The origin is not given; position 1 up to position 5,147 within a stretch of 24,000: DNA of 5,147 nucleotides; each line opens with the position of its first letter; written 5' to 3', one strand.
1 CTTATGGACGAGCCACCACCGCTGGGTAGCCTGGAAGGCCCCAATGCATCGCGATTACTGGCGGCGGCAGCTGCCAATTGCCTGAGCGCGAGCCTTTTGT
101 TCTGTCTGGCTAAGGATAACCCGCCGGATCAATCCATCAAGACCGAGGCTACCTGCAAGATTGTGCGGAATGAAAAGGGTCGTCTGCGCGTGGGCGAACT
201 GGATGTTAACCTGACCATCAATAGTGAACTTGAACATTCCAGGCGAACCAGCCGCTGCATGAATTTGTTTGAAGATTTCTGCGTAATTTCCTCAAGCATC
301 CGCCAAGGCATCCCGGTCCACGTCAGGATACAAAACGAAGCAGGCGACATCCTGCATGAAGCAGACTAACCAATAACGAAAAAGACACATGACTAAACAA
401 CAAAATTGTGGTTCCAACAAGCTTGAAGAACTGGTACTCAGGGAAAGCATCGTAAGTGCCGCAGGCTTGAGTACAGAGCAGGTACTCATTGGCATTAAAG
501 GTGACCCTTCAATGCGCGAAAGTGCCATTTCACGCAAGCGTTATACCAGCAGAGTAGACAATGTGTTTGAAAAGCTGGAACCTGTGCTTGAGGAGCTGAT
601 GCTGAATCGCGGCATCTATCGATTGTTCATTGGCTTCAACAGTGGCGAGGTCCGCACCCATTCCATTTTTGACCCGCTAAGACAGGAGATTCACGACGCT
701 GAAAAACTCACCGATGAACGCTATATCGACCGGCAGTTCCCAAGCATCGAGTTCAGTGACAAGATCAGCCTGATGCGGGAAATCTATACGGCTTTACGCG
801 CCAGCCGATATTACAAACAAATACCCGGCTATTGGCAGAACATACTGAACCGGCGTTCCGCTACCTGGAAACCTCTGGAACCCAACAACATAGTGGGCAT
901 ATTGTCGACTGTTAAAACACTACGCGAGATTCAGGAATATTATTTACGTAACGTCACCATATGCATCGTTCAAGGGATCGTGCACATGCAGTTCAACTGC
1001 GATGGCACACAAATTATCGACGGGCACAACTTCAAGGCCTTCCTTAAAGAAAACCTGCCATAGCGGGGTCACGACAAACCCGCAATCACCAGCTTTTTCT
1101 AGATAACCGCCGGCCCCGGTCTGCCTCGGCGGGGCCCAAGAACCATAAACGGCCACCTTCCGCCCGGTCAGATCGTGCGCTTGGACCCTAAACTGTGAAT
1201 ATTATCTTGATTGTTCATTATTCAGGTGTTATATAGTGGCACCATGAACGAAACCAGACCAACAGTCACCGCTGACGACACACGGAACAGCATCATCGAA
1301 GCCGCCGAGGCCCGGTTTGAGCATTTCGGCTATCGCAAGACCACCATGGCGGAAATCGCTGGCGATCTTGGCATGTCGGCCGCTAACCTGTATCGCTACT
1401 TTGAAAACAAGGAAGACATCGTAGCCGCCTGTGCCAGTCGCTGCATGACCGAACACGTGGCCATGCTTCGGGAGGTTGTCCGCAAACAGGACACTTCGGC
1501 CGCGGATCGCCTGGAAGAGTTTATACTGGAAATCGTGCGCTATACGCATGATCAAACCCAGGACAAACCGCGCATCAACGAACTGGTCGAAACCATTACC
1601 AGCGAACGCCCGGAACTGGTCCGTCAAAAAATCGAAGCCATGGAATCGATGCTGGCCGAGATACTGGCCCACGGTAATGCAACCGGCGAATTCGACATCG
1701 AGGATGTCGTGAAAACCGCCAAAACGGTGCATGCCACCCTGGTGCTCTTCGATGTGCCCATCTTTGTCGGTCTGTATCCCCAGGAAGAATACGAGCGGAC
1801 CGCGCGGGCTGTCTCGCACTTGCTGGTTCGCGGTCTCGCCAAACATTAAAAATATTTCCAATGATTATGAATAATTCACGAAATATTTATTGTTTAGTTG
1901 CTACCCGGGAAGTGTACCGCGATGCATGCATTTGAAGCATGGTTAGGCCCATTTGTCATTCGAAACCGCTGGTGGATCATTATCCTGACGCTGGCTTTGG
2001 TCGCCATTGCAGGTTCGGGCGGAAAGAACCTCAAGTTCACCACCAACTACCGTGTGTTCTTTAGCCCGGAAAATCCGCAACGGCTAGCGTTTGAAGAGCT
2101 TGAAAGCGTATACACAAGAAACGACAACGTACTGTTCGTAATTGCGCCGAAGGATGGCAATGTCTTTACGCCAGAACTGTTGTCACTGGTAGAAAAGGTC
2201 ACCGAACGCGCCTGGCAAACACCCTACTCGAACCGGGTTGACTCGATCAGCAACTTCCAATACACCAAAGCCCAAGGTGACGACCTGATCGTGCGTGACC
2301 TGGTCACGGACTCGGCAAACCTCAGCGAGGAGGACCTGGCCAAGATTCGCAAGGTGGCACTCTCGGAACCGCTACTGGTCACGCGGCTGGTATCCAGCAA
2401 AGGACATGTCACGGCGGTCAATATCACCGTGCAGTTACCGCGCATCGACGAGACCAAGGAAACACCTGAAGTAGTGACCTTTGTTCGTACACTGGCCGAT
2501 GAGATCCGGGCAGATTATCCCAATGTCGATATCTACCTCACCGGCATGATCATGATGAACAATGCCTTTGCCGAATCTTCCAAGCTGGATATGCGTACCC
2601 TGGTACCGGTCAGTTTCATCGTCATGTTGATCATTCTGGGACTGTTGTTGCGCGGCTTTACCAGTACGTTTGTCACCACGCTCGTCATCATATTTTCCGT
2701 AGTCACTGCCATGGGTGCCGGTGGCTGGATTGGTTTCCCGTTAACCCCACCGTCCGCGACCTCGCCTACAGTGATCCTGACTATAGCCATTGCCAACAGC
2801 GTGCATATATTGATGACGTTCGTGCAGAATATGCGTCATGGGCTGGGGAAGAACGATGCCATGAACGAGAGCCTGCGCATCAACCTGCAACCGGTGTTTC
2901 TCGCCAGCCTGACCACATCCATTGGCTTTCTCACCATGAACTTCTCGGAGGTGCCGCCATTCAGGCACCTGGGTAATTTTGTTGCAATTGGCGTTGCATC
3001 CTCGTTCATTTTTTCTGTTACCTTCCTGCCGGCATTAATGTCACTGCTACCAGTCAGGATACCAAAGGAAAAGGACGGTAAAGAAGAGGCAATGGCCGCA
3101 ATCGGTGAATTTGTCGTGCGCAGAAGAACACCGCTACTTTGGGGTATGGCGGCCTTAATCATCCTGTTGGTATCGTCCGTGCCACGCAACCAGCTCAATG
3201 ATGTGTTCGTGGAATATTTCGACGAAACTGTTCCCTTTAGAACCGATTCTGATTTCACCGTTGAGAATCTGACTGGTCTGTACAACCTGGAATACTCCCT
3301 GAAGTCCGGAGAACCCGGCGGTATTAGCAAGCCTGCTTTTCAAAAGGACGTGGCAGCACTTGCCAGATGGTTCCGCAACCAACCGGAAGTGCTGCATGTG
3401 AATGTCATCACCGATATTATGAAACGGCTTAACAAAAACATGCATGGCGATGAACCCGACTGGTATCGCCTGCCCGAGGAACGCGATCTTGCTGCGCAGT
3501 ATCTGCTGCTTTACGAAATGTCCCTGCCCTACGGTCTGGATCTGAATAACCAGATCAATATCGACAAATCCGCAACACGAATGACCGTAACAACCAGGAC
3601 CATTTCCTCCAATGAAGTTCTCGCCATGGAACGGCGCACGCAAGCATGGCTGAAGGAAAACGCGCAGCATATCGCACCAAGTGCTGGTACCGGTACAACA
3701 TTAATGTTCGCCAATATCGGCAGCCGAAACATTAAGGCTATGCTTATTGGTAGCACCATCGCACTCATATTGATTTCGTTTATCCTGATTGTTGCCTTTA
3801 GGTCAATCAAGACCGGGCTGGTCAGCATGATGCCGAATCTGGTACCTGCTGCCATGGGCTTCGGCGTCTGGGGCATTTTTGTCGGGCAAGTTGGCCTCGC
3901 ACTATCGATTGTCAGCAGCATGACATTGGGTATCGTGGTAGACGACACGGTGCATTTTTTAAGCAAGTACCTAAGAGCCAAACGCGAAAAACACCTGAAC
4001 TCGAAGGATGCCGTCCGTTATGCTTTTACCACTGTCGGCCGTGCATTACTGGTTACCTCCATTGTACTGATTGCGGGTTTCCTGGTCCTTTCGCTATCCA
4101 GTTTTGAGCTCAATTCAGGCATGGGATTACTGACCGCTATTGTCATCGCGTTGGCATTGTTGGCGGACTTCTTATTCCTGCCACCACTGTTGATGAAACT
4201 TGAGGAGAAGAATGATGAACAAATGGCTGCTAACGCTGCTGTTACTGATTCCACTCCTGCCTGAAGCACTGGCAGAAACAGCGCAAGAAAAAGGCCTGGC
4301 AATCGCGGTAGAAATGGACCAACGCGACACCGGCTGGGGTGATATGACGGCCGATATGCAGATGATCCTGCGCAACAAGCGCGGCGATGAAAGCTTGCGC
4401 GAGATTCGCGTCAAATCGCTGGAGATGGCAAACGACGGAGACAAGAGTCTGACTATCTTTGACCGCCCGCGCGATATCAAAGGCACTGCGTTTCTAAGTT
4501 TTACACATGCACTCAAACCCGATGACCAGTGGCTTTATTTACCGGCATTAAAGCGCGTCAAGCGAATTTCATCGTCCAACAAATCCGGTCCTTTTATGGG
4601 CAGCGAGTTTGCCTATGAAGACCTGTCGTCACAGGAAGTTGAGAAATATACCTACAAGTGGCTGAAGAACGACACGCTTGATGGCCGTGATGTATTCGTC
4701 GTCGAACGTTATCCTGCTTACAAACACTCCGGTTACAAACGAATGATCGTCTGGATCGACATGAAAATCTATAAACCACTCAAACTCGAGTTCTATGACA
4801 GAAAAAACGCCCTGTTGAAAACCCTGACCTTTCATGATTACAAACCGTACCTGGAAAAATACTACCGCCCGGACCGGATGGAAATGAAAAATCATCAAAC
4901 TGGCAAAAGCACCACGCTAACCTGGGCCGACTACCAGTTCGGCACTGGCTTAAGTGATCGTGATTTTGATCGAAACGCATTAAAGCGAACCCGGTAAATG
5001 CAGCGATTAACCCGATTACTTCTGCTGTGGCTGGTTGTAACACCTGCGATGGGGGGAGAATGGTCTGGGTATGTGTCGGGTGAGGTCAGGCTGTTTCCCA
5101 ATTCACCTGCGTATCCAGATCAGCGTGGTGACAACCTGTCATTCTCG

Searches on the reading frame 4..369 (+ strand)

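Call 19: search_protein_families(library=pfam, proteins=[window:4-369:+], max_evalue=0.001)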
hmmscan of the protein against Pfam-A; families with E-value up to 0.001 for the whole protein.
window:4-369:+ (121 aa): 1 family
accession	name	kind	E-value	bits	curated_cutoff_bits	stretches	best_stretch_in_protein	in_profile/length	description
PF02566.24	OsmC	-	1.4e-09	38.7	27.5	1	11-107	4-99/100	OsmC-like protein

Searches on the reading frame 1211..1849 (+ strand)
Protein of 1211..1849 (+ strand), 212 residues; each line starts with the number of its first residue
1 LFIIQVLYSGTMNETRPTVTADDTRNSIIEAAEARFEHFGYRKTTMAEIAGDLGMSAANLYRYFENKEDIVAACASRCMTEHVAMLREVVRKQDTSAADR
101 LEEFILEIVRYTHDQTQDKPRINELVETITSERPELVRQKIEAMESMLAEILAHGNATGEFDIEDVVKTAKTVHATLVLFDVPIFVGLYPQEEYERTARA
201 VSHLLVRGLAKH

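Call 18: search_protein_families(library=pfam, proteins=[window:1211-1849:+], max_evalue=0.001)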
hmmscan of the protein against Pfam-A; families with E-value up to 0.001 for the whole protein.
window:1211-1849:+ (212 aa): 3 families
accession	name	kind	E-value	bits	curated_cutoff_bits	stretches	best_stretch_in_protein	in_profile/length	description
PF17935.6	TetR_C_27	-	1.3e-14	54.7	26.1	1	97-201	1-105/106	Tetracyclin repressor-like, C-terminal domain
PF00440.29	TetR_N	-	3.6e-14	52.7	24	1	28-74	1-47/47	Bacterial regulatory proteins, tetR family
PF17932.6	TetR_C_24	-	7.9e-07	29.8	26.4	1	95-171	2-78/114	Tetracyclin repressor-like, C-terminal domain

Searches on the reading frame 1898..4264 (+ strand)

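Call 18: search_protein_families(library=pfam, proteins=[window:1898-4264:+], max_evalue=0.001)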
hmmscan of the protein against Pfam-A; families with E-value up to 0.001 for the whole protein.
window:1898-4264:+ (788 aa): 4 families
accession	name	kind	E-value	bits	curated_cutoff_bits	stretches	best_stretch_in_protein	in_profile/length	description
PF03176.21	MMPL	-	1.7e-38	132.9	20.5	2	139-409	70-329/333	MMPL family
PF12349.14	Sterol-sensing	-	1.1e-10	42.1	22.3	1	256-384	8-136/153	Sterol-sensing domain of SREBP cleavage-activation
PF00873.25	ACR_tran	-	9.9e-08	30.6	28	1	611-734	329-983/1021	AcrB/AcrD/AcrF family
PF02460.24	Patched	-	1.8e-07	31.4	23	1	256-383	30-156/156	Patched SSD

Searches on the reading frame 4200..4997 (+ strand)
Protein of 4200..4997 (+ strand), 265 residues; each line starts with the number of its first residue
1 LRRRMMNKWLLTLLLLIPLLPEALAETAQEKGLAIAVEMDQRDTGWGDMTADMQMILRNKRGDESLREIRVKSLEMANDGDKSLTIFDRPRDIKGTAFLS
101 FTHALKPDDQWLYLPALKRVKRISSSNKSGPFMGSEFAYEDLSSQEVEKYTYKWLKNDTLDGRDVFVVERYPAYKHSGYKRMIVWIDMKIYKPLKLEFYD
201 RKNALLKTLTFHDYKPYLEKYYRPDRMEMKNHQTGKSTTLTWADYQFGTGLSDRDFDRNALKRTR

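Call 18: search_protein_families(library=pfam, proteins=[window:4200-4997:+], max_evalue=0.001)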
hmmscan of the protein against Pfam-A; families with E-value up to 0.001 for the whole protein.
window:4200-4997:+ (265 aa): 2 families
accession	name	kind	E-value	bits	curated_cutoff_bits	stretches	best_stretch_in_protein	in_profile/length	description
PF17131.11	LolA_like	-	1.2e-66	224.3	30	1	80-263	2-184/184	Outer membrane lipoprotein-sorting protein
PF07044.18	DUF1329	-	2.3e-09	37.4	23.1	1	85-146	145-211/368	Protein of unknown function (DUF1329)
